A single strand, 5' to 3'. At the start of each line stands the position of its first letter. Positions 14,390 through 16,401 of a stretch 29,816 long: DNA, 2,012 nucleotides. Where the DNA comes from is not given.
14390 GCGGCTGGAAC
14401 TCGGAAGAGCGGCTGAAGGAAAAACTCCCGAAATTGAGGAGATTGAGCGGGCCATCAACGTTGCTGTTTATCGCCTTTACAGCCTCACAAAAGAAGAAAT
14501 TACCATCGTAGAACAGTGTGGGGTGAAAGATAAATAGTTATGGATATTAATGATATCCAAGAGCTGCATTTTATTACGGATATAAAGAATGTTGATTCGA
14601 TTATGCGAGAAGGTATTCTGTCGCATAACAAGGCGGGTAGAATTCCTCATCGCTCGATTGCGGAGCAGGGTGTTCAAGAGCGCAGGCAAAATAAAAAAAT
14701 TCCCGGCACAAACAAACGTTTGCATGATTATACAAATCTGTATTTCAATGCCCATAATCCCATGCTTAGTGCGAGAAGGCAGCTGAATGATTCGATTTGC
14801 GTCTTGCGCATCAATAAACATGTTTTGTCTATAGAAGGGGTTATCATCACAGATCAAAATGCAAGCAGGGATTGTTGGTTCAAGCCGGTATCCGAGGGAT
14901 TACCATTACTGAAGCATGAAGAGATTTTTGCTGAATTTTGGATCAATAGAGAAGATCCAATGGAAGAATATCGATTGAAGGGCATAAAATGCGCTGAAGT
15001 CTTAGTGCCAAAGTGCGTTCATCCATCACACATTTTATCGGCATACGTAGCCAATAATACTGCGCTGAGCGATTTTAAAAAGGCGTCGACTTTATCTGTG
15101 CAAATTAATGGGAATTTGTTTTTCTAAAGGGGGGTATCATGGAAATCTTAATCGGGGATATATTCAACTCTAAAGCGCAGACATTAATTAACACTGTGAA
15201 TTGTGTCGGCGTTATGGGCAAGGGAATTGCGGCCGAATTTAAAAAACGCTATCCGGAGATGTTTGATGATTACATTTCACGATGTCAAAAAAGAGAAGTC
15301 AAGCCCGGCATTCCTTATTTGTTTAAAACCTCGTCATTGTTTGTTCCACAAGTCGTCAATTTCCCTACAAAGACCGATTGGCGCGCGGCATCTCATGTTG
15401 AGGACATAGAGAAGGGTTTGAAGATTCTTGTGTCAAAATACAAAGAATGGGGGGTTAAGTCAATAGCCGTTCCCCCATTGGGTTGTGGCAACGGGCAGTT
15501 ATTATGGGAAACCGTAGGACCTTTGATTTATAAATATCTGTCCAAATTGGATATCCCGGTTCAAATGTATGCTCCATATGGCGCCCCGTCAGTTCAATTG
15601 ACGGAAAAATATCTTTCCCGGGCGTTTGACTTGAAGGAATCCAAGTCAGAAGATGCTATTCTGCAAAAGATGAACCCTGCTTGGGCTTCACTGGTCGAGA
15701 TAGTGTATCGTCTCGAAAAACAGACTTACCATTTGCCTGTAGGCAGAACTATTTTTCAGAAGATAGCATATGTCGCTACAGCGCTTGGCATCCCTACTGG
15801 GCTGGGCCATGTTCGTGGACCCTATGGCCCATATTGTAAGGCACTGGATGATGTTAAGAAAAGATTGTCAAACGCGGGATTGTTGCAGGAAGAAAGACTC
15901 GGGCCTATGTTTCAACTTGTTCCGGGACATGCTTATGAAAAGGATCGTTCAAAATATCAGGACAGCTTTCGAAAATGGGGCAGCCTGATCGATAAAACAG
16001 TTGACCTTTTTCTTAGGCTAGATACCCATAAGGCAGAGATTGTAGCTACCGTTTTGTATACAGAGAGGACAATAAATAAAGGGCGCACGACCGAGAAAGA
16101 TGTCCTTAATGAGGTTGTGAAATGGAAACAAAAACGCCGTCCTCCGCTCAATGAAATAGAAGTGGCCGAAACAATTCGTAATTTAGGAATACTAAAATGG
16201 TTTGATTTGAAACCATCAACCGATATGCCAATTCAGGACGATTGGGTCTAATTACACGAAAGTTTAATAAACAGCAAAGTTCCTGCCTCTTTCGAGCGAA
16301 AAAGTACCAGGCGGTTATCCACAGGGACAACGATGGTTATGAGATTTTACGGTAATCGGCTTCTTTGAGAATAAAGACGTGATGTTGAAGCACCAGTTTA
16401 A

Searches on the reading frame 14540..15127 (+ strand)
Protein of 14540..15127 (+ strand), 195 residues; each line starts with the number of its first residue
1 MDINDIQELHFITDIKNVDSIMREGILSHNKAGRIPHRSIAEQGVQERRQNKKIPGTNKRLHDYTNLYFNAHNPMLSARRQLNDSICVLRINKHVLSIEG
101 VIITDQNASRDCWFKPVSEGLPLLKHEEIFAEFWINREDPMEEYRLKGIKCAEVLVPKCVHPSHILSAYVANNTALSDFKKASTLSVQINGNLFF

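Call 5: search_protein_families(library=pfam, proteins=[window:14540-15127:+], max_evalue=0.1)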
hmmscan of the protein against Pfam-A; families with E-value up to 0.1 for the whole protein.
window:14540-15127:+ (195 aa): 1 family
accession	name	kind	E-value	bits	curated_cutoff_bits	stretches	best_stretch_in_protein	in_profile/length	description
PF14487.12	DarT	-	1.1e-29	104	22.5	1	11-182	2-182/201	ssDNA thymidine ADP-ribosyltransferase, DarT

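Call 85: search_protein_families(library=padloc, proteins=[window:14540-15127:+], max_evalue=0.001)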
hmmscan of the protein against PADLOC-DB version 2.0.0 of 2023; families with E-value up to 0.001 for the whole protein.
window:14540-15127:+ (195 aa): 1 family
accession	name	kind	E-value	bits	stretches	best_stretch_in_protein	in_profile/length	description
PDLC02991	DarT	-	1.9e-28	97.6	1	7-194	10-195/196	-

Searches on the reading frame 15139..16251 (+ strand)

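Call 5: search_protein_families(library=pfam, proteins=[window:15139-16251:+], max_evalue=0.1)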
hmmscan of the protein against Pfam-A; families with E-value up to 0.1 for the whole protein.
window:15139-16251:+ (370 aa): 1 family
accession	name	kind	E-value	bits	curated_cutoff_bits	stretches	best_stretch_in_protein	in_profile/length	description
PF01661.27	Macro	-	1.2e-18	67.6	22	1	17-126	1-114/118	Macro domain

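Call 85: search_protein_families(library=padloc, proteins=[window:15139-16251:+], max_evalue=0.001)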
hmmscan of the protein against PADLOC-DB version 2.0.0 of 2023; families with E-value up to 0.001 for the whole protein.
window:15139-16251:+ (370 aa): 1 family
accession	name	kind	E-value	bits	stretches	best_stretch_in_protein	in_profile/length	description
PDLC02990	DarG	-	5.9e-87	290.2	1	2-349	3-325/329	-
